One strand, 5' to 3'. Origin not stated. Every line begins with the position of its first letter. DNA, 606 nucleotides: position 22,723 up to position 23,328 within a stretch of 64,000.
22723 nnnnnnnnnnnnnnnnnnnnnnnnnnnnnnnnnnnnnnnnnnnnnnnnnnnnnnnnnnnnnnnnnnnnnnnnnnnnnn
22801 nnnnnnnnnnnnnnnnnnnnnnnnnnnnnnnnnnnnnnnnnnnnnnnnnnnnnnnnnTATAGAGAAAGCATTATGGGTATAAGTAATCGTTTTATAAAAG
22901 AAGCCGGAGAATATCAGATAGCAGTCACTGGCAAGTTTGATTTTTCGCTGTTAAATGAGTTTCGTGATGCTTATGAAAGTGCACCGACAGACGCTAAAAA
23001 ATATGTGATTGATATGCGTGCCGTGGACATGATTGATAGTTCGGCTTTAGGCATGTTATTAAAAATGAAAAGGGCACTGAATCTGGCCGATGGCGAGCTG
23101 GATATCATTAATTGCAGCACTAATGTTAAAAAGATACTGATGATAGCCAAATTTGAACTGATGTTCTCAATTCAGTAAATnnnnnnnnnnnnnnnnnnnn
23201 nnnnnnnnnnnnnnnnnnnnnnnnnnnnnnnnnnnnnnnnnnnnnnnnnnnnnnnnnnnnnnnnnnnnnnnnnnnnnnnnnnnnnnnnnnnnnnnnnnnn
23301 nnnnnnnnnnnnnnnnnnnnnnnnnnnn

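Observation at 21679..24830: MCP - STAS - REC/PP2C/anti-sigma-kinase gene trio (HsbR/HsbA-like partner-switching module wired to a chemoreceptor)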

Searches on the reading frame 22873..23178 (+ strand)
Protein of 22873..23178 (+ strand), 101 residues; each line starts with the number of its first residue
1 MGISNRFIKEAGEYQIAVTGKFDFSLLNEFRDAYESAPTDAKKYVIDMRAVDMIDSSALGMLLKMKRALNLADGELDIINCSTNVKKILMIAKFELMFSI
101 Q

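Call 3: search_protein_families(library=pfam, proteins=[window:22873-23178:+], max_evalue=0.01)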
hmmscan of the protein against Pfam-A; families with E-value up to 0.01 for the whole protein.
window:22873-23178:+ (101 aa): 2 families
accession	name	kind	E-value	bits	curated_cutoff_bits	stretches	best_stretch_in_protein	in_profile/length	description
PF01740.26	STAS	-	4.5e-11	42.9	22.6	1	16-98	13-97/106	STAS domain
PF13466.11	STAS_2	-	1.5e-09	38.3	29.2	1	16-89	1-74/80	STAS domain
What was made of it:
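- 22873..23178 (+): STAS anti-sigma-factor antagonist (101 aa), CrsA/HsbA/SpoIIAA type. Pfam STAS E 4.5e-11 (call 3).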

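Call 4: search_protein_families(library=ncbifam, proteins=[window:22873-23178:+], max_evalue=0.01)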
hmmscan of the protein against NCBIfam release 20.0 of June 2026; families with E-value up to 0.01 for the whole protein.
window:22873-23178:+ (101 aa): 5 families
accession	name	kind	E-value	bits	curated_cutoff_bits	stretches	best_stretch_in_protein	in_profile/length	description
TIGR00377.1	ant_ant_sig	superfamily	4.3e-10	39.4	53.45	1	12-100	12-102/108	anti-sigma factor antagonist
TIGR02886.1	spore_II_AA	equivalog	1e-08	35.1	114.75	1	16-92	12-90/106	anti-sigma F factor antagonist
NF033618.0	mlaB_1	equivalog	2.4e-05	24.7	90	1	14-89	10-83/94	lipid asymmetry maintenance protein MlaB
TIGR00815.1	sulP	subfamily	0.0013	17.3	380.45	1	25-92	477-547/565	sulfate permease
NF002134.0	PRK00971.1-4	equivalog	0.004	15.9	557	1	12-87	328-403/429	glutaminase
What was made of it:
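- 22873..23178 (+): TIGR00377 ant_ant_sig E 4.3e-10, below its curated cut-off (call 4).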
